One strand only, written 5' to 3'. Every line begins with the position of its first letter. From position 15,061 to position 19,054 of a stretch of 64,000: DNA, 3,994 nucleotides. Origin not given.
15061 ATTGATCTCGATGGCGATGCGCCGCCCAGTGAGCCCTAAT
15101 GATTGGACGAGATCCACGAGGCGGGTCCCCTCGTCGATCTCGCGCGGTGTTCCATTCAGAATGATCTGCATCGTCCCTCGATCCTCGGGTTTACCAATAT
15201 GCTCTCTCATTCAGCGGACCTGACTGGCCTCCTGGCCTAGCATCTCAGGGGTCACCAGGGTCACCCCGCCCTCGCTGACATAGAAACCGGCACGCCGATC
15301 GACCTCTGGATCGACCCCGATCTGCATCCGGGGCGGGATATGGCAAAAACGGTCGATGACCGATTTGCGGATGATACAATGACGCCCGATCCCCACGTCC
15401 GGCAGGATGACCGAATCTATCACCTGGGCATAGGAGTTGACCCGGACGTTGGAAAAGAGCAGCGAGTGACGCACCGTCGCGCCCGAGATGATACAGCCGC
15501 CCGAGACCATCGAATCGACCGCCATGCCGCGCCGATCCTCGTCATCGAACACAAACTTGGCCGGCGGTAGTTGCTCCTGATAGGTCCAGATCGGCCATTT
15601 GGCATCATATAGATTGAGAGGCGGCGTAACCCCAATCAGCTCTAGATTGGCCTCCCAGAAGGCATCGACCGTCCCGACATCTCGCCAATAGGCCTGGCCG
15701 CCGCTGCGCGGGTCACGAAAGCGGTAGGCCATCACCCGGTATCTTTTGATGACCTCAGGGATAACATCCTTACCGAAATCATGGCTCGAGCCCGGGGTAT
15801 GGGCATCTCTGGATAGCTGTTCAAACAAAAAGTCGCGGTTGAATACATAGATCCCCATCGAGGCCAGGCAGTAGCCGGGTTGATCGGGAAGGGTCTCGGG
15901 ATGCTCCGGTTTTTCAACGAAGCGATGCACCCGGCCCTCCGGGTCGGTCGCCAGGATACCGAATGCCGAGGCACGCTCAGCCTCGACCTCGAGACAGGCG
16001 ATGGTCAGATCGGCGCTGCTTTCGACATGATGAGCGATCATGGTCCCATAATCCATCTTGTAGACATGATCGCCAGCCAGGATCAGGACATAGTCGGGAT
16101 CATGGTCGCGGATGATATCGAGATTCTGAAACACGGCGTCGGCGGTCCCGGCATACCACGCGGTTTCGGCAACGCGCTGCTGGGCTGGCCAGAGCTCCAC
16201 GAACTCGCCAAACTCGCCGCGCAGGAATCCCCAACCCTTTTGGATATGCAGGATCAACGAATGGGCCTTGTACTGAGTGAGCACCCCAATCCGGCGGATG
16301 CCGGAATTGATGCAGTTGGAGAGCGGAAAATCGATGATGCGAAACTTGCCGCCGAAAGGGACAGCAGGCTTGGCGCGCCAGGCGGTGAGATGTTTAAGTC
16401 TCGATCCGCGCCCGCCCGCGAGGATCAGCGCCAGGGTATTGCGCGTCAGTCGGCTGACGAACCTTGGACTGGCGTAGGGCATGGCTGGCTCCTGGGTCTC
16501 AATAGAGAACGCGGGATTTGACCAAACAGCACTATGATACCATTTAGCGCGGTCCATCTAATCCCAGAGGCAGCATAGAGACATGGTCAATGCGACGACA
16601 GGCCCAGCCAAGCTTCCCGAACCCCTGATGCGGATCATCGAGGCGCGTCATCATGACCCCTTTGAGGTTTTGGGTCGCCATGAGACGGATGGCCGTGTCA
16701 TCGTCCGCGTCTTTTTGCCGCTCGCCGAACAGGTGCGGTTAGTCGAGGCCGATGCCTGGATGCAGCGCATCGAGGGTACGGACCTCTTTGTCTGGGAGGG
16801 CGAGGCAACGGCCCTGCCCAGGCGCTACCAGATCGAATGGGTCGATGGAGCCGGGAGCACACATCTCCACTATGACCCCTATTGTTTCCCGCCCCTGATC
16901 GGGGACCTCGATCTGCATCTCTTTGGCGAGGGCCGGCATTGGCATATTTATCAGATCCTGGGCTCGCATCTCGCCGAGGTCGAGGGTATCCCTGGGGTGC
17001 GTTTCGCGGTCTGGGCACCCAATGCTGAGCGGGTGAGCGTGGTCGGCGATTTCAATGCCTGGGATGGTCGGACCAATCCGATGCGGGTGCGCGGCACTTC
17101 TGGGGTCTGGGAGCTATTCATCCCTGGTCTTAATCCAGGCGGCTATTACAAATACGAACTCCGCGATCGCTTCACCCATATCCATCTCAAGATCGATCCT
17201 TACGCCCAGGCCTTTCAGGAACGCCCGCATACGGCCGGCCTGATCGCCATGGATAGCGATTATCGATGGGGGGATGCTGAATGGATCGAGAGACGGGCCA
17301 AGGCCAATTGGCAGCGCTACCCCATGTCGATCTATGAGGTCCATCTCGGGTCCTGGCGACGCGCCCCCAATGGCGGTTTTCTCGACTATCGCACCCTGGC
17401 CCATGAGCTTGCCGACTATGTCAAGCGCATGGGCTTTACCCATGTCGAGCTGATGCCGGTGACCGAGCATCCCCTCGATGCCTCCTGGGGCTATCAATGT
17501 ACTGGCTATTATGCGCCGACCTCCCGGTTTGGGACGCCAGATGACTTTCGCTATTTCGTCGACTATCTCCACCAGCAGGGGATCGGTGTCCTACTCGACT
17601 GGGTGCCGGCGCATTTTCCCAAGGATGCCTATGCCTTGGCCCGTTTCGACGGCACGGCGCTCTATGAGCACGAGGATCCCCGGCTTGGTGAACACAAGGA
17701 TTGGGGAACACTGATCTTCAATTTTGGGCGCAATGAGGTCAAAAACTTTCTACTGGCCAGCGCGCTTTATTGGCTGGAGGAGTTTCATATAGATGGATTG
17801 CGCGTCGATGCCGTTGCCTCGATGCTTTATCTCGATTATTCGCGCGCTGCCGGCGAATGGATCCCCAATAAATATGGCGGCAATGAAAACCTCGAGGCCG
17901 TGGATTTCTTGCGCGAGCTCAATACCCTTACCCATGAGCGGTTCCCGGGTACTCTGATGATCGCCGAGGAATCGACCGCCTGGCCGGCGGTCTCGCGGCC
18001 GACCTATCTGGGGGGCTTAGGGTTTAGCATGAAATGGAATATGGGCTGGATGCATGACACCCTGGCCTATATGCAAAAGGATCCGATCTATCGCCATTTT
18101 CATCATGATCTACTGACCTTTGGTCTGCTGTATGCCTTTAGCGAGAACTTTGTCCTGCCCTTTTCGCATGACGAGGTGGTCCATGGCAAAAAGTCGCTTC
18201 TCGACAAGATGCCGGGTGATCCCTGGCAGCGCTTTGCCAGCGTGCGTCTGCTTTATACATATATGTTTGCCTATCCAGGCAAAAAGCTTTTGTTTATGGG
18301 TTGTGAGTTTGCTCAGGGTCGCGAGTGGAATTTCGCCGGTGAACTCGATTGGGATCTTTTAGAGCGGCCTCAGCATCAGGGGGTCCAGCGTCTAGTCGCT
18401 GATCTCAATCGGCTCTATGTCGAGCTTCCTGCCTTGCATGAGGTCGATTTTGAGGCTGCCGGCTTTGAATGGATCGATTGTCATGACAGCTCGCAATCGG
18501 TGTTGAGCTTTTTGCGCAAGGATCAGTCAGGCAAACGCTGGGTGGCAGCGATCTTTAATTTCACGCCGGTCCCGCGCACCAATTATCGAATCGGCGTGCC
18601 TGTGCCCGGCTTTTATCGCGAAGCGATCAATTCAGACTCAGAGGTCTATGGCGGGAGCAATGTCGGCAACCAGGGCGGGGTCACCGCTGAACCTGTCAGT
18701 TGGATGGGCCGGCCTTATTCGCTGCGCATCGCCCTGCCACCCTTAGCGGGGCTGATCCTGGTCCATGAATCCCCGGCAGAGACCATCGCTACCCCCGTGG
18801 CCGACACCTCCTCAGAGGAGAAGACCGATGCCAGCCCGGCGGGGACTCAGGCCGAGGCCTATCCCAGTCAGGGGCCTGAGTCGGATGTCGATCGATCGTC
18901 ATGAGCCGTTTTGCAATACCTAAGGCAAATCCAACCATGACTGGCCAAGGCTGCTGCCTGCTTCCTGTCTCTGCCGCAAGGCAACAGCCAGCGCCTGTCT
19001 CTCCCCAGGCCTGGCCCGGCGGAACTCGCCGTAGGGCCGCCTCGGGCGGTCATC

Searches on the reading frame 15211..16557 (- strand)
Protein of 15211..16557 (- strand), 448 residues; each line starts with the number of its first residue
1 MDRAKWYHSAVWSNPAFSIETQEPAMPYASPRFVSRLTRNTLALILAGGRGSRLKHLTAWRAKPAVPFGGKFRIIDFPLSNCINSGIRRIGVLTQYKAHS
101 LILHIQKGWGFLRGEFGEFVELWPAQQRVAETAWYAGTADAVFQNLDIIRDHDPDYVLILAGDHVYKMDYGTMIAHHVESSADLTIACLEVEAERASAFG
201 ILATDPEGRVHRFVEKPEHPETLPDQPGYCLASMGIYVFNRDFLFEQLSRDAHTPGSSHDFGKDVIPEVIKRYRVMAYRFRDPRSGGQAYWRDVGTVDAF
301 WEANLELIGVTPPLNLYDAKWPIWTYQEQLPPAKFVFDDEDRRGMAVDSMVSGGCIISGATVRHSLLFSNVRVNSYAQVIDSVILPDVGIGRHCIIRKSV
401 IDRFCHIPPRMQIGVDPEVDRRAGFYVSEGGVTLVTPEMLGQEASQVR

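Call 55: search_protein_families(library=pfam, proteins=[window:15211-16557:-], max_evalue=0.0001)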
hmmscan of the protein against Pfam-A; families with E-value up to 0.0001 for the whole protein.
window:15211-16557:- (448 aa): 4 families
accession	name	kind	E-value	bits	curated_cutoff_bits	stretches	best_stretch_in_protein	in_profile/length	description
PF00483.29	NTP_transferase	-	7.1e-64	216.1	21.2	1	43-306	2-241/245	Nucleotidyl transferase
PF24894.1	Hexapep_GlmU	-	4.2e-43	146.2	23.3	1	331-435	1-104/104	GlmU-like, C-terminal hexapeptide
PF25247.1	LbH_GLGC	-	1e-08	35.7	27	0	386-434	72-123/135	GLGC left-handed parallel beta-helix domain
PF12804.13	NTP_transf_3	-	5.4e-06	27.1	27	1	43-188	1-122/160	MobA-like NTP transferase domain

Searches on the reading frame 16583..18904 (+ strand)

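Call 8: search_protein_families(library=pfam, proteins=[window:16583-18904:+], max_evalue=0.001)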
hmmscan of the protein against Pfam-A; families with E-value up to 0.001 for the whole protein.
window:16583-18904:+ (773 aa): 4 families
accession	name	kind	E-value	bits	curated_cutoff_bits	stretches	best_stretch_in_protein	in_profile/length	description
PF02922.24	CBM_48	-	9.5e-31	106.4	22.4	1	126-208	2-83/83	Carbohydrate-binding module 48 (Isoamylase N-terminal domain)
PF02806.24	Alpha-amylase_C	-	4.3e-26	91.5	21.2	1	630-728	1-94/95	Alpha amylase, C-terminal all-beta domain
PF22019.2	GlgB_N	-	2.5e-24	85.6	27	2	15-100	5-94/94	alpha-1,4-glucan branching enzyme GlgB, N-terminal domain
PF00128.31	Alpha-amylase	-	2.3e-17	63.8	22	2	278-347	26-94/446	Alpha amylase, catalytic domain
